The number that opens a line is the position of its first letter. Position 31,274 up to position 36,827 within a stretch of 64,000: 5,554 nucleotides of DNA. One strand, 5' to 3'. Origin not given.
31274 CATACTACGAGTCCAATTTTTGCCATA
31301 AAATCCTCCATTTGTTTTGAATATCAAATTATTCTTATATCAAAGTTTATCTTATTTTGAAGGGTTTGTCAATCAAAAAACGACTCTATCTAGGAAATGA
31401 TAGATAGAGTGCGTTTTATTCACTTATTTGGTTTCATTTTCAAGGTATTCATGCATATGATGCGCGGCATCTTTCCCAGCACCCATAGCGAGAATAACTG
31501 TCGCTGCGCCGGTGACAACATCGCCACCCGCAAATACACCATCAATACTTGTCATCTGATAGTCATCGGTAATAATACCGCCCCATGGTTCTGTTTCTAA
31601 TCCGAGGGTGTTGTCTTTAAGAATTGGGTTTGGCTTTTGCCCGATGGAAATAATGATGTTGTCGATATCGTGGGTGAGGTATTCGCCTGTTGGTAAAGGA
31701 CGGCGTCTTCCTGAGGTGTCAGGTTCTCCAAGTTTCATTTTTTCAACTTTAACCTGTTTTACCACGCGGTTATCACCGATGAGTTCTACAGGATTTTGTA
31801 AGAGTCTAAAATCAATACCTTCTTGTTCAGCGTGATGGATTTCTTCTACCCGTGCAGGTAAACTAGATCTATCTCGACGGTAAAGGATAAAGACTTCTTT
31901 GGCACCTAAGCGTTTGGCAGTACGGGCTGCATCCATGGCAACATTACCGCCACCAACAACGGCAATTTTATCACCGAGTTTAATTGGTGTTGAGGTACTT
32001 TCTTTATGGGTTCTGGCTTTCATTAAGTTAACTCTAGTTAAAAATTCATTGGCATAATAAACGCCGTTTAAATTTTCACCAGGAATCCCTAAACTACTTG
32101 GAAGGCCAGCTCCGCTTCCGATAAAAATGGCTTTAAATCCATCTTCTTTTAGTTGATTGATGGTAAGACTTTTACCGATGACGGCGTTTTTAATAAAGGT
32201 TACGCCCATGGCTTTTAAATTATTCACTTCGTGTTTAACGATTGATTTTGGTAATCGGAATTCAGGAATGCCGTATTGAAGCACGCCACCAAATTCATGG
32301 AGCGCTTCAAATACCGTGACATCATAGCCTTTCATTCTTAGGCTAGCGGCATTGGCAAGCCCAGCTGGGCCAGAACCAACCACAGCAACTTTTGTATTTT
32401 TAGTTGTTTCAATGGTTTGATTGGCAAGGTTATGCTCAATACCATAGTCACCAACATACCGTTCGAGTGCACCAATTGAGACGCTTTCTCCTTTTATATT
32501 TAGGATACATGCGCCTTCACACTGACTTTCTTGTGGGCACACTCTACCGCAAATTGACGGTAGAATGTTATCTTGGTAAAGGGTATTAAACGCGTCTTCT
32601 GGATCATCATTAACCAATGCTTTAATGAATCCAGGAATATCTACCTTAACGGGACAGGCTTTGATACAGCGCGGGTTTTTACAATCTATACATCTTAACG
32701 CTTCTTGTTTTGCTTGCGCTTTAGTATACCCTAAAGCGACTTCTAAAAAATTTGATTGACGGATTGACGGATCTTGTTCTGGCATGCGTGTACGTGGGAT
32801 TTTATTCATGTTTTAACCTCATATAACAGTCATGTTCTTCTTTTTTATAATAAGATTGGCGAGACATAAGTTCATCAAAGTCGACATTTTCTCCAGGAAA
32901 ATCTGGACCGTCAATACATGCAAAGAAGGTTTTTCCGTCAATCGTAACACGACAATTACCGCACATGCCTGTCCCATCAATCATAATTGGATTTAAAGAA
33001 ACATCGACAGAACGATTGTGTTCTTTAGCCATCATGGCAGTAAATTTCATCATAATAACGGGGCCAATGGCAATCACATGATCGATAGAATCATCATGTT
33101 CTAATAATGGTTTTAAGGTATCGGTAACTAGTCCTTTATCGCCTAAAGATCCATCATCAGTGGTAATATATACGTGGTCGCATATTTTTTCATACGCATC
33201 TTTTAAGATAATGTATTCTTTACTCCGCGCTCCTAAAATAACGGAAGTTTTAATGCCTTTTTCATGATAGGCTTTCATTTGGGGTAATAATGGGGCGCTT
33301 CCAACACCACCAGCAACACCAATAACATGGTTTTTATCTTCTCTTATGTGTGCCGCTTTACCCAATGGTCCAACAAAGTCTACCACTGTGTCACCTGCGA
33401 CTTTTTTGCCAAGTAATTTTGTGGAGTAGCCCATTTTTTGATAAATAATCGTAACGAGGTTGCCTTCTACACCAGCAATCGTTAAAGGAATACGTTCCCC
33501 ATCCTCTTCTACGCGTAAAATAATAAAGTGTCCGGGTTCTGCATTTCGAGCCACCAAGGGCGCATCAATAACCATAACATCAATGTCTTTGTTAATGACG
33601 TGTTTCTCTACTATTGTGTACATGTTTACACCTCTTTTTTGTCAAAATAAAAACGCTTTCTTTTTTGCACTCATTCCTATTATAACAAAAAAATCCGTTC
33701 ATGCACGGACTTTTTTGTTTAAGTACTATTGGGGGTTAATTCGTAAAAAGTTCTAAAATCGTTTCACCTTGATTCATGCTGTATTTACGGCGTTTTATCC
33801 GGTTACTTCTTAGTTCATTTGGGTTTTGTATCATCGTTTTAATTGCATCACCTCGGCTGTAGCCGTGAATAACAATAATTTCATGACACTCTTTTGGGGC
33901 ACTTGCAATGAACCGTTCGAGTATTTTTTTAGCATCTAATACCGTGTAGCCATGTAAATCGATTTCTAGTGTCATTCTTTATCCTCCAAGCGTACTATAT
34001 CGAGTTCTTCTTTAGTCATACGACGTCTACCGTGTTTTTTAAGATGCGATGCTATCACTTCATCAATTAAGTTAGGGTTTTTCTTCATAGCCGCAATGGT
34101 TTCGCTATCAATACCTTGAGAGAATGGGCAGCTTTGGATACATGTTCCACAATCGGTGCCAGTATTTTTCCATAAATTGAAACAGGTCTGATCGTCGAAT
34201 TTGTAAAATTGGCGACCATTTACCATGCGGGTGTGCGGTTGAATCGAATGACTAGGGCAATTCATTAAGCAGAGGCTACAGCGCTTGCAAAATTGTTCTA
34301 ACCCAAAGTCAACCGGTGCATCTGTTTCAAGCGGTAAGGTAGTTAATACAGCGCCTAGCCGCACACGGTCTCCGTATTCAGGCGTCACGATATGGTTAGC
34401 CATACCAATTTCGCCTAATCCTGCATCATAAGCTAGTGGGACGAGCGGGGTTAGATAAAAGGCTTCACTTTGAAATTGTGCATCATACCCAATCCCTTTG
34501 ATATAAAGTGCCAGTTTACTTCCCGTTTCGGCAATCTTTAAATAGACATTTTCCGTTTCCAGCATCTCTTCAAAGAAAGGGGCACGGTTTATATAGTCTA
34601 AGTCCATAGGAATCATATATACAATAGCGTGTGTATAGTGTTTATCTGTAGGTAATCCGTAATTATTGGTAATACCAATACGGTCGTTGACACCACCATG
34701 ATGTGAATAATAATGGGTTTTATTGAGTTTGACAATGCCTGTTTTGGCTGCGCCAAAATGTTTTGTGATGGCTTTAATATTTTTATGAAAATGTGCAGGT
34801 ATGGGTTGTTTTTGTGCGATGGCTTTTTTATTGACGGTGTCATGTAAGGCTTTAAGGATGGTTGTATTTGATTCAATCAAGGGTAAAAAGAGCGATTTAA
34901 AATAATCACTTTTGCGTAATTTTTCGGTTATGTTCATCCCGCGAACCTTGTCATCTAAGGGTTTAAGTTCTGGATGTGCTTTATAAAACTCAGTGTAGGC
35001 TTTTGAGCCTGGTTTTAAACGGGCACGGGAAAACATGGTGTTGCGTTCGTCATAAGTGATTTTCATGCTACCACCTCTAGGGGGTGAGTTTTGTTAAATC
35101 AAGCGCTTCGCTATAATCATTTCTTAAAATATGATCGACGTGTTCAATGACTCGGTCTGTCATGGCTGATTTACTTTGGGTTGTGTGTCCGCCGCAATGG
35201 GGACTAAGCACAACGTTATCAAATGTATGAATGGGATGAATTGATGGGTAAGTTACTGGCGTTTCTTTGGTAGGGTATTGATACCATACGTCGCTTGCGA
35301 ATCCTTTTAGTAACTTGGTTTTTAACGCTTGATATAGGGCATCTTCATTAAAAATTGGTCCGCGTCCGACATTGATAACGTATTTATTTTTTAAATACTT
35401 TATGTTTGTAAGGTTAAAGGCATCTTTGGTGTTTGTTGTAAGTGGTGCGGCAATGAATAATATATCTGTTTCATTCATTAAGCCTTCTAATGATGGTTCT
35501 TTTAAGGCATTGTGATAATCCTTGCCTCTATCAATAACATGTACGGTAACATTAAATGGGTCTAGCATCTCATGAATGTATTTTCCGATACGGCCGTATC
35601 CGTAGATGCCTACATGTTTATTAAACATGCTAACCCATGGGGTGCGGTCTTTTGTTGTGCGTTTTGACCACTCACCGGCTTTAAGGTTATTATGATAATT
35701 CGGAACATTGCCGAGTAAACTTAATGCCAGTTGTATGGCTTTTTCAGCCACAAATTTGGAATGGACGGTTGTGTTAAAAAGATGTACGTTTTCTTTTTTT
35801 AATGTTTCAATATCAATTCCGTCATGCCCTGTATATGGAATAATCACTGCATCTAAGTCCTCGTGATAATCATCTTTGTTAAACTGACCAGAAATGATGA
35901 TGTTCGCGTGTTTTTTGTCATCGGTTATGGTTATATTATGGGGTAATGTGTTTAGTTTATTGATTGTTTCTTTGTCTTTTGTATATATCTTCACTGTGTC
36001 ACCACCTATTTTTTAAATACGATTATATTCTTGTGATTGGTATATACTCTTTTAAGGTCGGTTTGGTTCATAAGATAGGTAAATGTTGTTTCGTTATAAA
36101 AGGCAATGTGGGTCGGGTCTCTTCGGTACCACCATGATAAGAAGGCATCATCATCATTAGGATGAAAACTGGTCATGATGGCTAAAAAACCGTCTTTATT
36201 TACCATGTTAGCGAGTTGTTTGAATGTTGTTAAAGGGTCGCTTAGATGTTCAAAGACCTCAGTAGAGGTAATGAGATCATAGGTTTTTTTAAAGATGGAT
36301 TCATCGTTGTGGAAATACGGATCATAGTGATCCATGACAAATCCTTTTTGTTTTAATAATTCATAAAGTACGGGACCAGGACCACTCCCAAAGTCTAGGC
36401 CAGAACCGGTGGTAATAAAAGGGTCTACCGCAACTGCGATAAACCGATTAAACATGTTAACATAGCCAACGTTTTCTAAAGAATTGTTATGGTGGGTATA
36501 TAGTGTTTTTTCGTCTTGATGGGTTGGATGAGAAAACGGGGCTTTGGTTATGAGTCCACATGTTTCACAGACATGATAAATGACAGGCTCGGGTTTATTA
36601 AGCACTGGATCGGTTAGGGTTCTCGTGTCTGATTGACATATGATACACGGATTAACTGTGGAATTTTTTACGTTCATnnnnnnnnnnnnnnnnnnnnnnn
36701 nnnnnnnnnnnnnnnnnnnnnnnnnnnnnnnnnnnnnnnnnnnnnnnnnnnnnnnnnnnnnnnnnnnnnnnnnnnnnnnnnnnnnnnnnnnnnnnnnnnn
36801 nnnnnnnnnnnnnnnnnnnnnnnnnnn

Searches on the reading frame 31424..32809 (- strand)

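Call 49: search_protein_families(library=pfam, proteins=[window:31424-32809:-], max_evalue=0.00001)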
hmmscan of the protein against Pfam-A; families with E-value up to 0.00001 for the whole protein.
window:31424-32809:- (461 aa): 6 families
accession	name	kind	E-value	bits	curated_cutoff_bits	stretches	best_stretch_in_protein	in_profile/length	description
PF07992.20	Pyr_redox_2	-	3.4e-41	142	26.1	1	140-445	2-291/291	Pyridine nucleotide-disulphide oxidoreductase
PF14691.11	Fer4_20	-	1.8e-40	137.7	25.8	1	18-126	2-111/113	Dihydroprymidine dehydrogenase domain II, 4Fe-4S cluster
PF00070.33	Pyr_redox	-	8.6e-14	52.3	22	1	281-356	1-80/82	Pyridine nucleotide-disulphide oxidoreductase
PF13450.12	NAD_binding_8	-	2.3e-09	37.8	21.9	1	143-177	1-35/68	NAD(P)-binding Rossmann-like domain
PF01262.27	AlaDh_PNT_C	-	1.5e-07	31.5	23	0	281-309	30-57/214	Alanine dehydrogenase/PNT, C-terminal domain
PF13738.12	Pyr_redox_3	-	2.9e-07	30.5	30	0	268-315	154-199/305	Pyridine nucleotide-disulphide oxidoreductase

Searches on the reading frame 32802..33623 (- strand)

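Call 49: search_protein_families(library=pfam, proteins=[window:32802-33623:-], max_evalue=0.00001)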
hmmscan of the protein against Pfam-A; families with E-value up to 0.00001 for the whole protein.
window:32802-33623:- (273 aa): 2 families
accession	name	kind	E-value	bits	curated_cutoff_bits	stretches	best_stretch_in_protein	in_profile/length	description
PF10418.14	DHODB_Fe-S_bind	-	2e-11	43.9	23.9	1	211-248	1-41/41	Iron-sulfur cluster binding domain of dihydroorotate dehydrogenase B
PF00175.26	NAD_binding_1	-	8.6e-06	26.8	22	0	103-195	2-107/109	Oxidoreductase NAD-binding domain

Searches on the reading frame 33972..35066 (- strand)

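Call 49: search_protein_families(library=pfam, proteins=[window:33972-35066:-], max_evalue=0.00001)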
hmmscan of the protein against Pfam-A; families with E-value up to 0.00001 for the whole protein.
window:33972-35066:- (364 aa): 1 family
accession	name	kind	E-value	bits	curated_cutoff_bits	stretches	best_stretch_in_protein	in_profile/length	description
PF12838.12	Fer4_7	-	7e-07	30.1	27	1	260-315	2-50/52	4Fe-4S dicluster domain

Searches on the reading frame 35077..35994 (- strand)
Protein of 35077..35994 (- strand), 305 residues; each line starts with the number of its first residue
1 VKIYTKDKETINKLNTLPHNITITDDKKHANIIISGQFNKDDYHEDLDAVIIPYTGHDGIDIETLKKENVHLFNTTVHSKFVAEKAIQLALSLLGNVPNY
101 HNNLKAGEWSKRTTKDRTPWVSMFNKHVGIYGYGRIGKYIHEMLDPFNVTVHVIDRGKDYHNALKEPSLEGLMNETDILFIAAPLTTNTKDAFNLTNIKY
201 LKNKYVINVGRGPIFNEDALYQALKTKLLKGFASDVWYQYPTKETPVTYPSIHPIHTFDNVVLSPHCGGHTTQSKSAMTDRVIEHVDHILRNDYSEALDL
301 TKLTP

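Call 105: search_protein_families(library=pfam, proteins=[window:35077-35994:-], max_evalue=0.00001)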
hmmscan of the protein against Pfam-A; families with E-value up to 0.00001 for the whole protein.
window:35077-35994:- (305 aa): 1 family
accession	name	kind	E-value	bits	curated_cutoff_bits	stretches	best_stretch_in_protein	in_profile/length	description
PF02826.25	2-Hacid_dh_C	-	5.1e-38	130.7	25.1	1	88-268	2-178/178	D-isomer specific 2-hydroxyacid dehydrogenase, NAD binding domain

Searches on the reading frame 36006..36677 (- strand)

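Call 105: search_protein_families(library=pfam, proteins=[window:36006-36677:-], max_evalue=0.00001)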
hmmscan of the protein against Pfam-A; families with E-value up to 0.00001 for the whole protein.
window:36006-36677:- (223 aa): 1 family
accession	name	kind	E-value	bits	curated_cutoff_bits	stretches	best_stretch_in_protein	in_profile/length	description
PF13489.12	Methyltransf_23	-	5.8e-24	85.1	27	1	80-209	13-160/164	Methyltransferase domain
